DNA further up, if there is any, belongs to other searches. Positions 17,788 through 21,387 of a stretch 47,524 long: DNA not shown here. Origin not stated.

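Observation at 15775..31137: Single 15.4-kb ORF (5120 aa) takes up about a third of the window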

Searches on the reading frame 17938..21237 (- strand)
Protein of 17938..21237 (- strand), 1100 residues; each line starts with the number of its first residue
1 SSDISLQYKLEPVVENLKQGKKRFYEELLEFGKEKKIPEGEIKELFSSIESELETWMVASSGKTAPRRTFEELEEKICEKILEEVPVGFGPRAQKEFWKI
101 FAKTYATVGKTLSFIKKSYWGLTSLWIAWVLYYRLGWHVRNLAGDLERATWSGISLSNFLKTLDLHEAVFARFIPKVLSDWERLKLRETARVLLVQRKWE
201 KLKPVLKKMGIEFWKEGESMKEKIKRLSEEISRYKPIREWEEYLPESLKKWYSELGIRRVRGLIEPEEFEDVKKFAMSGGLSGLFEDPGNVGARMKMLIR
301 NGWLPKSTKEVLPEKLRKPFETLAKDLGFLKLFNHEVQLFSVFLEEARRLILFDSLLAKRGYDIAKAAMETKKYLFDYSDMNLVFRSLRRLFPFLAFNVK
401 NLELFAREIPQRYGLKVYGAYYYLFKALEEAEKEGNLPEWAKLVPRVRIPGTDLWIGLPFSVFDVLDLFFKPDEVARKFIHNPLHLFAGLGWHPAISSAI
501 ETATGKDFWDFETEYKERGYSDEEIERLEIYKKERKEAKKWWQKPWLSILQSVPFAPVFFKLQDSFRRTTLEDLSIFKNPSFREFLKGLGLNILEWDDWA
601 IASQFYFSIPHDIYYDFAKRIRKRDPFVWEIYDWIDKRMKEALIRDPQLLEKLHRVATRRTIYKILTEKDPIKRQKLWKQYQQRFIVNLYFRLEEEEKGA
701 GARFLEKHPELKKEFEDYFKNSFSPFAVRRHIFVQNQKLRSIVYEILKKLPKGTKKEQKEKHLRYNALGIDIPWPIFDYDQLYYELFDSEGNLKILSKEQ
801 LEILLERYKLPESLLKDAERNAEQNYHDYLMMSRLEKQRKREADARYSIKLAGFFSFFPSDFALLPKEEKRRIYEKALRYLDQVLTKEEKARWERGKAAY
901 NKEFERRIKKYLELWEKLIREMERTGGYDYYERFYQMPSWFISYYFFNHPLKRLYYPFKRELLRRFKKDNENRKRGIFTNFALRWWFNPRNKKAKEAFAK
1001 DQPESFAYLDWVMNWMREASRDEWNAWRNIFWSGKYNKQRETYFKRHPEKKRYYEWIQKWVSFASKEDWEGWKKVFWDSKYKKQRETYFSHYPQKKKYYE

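Call 15: find_related_loci(query=window:18238-21237:-, collection=viral_contigs, flank=10000)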
Query window:18238-21237:- (1000 aa) in viral_contigs; peptide patterns used: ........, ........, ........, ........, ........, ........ (x = any residue, [..] = any of these).
1 stretches matched a pattern, but none encodes a relative of the query by tblastn (E <= 1e-3).

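Call 43: search_protein_representatives(protein=window:17938-21237:-)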
Query: 1100 residues. Proteins with E-value up to 0.001 (for the whole library): 56; up to 1e-10: 27; up to 1e-30: 20. The best 56 are listed.
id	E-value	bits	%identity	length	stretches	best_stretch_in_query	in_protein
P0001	4.4e-77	276.6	30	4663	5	117-966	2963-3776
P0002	1.0e-76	275.3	30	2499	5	98-976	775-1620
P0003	1.7e-73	264.7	30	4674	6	334-1075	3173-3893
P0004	3.2e-65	237.3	29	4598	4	330-1088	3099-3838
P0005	1.9e-63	231.4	29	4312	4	334-966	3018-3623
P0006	9.0e-58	212.6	30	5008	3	334-1094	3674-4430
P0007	9.1e-58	212.6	29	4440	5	335-1075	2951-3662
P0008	4.3e-51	190.5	27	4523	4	332-1003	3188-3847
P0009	7.9e-51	189.6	26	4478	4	96-1008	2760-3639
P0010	1.8e-47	178.5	29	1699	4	331-986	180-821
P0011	2.4e-47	178.1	29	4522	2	110-968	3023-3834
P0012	2.9e-47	177.8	28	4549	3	110-961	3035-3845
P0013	1.5e-45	172.1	27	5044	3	332-978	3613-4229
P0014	1.3e-42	162.4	28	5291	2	332-995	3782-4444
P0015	4.1e-42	160.7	28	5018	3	332-1093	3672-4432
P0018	5.0e-37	143.9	27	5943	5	340-1039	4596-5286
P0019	2.0e-34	135.3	26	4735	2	150-1094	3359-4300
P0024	1.0e-19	86.6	26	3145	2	359-1063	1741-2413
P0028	4.6e-07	44.7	36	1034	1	271-444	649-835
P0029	5.6e-06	41.1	32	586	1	343-475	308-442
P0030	1.6e-05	39.6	36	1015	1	308-440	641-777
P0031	1.7e-05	39.5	39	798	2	343-407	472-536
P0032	2.3e-05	39.0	38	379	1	337-442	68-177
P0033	2.5e-05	38.9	36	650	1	343-470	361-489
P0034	3.4e-05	38.5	40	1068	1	348-445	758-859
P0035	3.7e-05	38.4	33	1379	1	342-523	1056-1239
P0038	1.0e-04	36.9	32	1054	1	299-470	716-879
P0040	1.9e-04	36.1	41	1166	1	344-433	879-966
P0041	2.5e-04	35.6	30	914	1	339-512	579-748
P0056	9.6e-04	33.7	46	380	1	343-413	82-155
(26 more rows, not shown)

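Call 45: search_protein_families(library=pfam, max_evalue=0.001, proteins=[P0028, P0029, P0030, P0031, P0033, P0034, P0035, P0038, P0041, P0032])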
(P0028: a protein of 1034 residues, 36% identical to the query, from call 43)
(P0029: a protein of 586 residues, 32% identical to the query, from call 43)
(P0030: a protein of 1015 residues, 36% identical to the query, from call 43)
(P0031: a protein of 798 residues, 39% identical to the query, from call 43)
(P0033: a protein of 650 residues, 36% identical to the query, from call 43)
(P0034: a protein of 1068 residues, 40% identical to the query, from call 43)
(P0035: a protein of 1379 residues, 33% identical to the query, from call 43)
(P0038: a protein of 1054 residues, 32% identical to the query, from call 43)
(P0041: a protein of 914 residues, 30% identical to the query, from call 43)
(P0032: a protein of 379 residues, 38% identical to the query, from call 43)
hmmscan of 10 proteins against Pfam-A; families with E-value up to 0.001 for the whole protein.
P0028 (1034 aa): 0 families

P0029 (586 aa): 0 families

P0030 (1015 aa): 0 families

P0031 (798 aa): 0 families

P0033 (650 aa): 0 families

P0034 (1068 aa): 0 families

P0035 (1379 aa): 0 families

P0038 (1054 aa): 0 families

P0041 (914 aa): 0 families

P0032 (379 aa): 0 families

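Call 46: search_protein_families(library=phrogs, max_evalue=0.001, proteins=[P0028, P0029, P0030, P0031, P0033, P0034, P0035, P0038, P0041, P0040])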
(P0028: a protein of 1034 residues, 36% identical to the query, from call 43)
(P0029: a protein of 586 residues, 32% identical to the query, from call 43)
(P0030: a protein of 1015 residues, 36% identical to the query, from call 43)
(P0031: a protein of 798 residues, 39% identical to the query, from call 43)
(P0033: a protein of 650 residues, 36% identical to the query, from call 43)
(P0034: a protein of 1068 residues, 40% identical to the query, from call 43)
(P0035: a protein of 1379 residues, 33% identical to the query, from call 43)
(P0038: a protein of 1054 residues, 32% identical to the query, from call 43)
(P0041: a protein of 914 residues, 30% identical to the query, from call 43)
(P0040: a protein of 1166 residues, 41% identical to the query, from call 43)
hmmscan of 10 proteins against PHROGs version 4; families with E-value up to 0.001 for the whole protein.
P0028 (1034 aa): 2 families
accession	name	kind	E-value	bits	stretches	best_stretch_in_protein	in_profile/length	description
phrog_19395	-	tail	1.3e-05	24.4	1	698-810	666-783/1126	tail fiber protein; host specificity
phrog_36598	-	unknown function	9.1e-05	20.8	0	105-149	183-226/1803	-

P0029 (586 aa): 0 families

P0030 (1015 aa): 1 family
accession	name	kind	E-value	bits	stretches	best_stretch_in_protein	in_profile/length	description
phrog_19395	-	tail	1.6e-05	24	1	678-759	699-783/1126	tail fiber protein; host specificity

P0031 (798 aa): 1 family
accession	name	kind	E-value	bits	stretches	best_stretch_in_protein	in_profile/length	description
phrog_19395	-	tail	0.00017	20.6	1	488-581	719-811/1126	tail fiber protein; host specificity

P0033 (650 aa): 0 families

P0034 (1068 aa): 2 families
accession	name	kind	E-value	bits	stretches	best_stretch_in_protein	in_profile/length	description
phrog_36598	-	unknown function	1.3e-05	23.7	1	70-146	141-227/1803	-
phrog_19395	-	tail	0.00049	19.1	1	750-854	706-804/1126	tail fiber protein; host specificity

P0035 (1379 aa): 0 families

P0038 (1054 aa): 0 families

P0041 (914 aa): 0 families

P0040 (1166 aa): 1 family
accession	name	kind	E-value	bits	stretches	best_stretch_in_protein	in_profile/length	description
phrog_3768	-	unknown function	0.00055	20.9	0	427-522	30-127/216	-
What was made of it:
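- PHROG 19395, annotated 'tail fiber; host specificity', weakly matches the shared core in the ~1,000-aa relatives (call 46).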

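Call 48: list_cluster_members(proteins=[P0001, P0003, P0004, P0006, P0009, P0013, P0014, P0018, P0024, P0028])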
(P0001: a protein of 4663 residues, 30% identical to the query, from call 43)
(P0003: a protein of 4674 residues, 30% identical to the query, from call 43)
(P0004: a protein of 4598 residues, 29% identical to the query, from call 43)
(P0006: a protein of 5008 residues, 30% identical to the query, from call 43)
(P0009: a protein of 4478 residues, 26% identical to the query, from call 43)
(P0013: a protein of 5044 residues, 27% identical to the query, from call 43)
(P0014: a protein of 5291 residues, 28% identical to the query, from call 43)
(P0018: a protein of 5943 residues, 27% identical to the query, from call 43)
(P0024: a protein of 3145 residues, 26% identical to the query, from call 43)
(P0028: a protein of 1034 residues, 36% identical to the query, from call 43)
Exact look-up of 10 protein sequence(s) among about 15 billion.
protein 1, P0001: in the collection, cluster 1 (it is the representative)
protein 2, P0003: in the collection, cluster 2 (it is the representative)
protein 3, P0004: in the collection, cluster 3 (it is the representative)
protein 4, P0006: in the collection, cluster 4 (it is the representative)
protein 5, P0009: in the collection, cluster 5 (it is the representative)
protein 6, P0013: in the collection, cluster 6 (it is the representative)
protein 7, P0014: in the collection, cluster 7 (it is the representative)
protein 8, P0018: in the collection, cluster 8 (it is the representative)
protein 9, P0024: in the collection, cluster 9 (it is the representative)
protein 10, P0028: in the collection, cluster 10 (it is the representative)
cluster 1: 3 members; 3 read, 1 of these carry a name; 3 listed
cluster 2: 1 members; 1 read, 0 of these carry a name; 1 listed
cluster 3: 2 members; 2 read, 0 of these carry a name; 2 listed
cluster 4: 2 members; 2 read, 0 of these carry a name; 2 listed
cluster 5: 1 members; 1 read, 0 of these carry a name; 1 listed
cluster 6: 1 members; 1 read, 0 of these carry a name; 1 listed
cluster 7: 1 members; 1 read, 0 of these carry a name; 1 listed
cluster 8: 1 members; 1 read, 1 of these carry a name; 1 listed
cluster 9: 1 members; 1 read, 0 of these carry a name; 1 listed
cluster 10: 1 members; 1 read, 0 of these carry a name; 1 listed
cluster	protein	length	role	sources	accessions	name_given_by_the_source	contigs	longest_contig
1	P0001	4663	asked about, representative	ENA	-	-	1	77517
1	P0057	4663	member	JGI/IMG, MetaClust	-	\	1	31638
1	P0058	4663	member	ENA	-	-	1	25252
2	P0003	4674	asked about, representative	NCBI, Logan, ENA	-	-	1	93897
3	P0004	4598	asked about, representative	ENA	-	-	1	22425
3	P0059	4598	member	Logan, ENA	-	-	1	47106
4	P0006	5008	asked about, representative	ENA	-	-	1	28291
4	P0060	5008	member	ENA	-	-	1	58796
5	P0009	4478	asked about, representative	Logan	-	-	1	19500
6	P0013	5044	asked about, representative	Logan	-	-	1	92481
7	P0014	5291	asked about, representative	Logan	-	-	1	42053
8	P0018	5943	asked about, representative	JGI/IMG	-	hypothetical protein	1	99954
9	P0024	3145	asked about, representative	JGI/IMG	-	-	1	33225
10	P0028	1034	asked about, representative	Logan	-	-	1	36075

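Call 49: find_encoding_contigs(protein=P0003, flank=10000, max_places=2)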
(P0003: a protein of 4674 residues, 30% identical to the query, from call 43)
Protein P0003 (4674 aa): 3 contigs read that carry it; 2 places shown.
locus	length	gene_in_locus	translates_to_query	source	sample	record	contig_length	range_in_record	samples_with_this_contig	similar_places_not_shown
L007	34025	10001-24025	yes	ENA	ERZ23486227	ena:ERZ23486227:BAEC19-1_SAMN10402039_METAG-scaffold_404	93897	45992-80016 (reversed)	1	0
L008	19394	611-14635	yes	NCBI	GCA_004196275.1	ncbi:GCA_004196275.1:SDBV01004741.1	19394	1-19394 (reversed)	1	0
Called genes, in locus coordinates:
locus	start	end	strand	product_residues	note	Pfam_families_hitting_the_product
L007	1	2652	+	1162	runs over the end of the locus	PF01068:DNA_ligase_A_M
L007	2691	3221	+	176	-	-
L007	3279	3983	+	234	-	-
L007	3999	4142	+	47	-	-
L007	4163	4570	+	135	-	-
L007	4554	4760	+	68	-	-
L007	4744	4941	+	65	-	-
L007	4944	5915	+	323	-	-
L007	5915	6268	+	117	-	-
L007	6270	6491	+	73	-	-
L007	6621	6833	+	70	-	-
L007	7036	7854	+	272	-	-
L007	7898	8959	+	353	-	-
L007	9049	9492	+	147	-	-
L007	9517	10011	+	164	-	-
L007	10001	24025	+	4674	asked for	PF01476:LysM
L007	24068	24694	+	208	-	-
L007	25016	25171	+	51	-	-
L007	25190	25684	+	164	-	-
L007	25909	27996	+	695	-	-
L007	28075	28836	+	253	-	-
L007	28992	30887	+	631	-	-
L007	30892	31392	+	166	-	-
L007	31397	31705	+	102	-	-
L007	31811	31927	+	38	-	-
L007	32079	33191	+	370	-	PF25608:NAL1_N (faint), PF08239:SH3_3 (faint)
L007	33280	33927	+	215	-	-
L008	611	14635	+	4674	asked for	PF01476:LysM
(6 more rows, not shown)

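Call 50: find_encoding_contigs(protein=P0018, flank=10000, max_places=1)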
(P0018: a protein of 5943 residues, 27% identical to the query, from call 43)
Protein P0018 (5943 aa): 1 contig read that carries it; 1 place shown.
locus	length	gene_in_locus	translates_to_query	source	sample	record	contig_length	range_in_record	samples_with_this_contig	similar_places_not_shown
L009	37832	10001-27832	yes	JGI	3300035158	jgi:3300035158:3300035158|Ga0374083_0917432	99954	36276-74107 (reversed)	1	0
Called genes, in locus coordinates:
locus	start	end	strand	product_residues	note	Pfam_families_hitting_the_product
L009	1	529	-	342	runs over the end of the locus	-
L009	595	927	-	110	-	-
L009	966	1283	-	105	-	-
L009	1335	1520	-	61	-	-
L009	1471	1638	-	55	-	-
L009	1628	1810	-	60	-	-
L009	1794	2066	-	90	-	-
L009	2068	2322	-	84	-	-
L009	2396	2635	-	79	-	-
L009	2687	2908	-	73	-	-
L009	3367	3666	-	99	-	-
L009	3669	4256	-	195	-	-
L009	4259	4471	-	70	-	-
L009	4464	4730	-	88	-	-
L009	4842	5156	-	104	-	-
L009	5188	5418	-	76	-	-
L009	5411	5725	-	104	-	-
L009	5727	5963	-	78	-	-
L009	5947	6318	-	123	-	-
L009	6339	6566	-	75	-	-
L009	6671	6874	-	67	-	-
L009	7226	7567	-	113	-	-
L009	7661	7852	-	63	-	-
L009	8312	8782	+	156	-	-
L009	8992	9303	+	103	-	-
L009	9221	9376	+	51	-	PF13597:NRDD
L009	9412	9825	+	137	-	-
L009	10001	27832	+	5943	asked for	PF01476:LysM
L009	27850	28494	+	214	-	-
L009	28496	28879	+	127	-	-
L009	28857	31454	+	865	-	-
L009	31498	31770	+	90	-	PF00216:Bac_DNA_binding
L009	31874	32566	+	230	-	-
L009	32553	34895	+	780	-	-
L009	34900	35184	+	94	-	-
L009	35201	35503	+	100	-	-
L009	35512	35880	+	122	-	-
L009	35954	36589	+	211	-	-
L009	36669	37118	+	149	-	-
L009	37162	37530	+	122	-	PF07460:NUMOD3 (weak)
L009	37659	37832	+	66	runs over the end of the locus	-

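Call 51: find_encoding_contigs(protein=P0013, flank=10000, max_places=1)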
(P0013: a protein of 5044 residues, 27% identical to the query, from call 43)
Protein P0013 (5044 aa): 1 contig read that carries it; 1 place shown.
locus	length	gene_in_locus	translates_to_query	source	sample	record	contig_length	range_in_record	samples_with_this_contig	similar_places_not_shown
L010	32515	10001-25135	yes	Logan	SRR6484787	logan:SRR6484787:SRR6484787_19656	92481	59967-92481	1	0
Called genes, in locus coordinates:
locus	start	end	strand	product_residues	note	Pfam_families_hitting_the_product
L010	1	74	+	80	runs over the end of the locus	-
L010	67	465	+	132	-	-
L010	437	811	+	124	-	PF26092:T4_Y16D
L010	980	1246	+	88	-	-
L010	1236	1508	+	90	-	-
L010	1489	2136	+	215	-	-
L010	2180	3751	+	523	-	PF05876:GpA_ATPase, PF20454:GpA_nuclease (weak)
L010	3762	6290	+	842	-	-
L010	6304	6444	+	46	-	-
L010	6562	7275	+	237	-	-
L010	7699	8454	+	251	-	-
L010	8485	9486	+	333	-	PF17236:SU10_MCP (weak)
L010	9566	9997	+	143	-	-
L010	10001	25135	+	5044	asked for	PF01471:PG_binding_1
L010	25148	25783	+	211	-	-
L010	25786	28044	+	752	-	-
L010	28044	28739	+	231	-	-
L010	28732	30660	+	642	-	PF13385:Laminin_G_3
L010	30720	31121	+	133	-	-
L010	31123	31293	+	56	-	-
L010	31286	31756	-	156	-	PF00075:RNase_H (faint)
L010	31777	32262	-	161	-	-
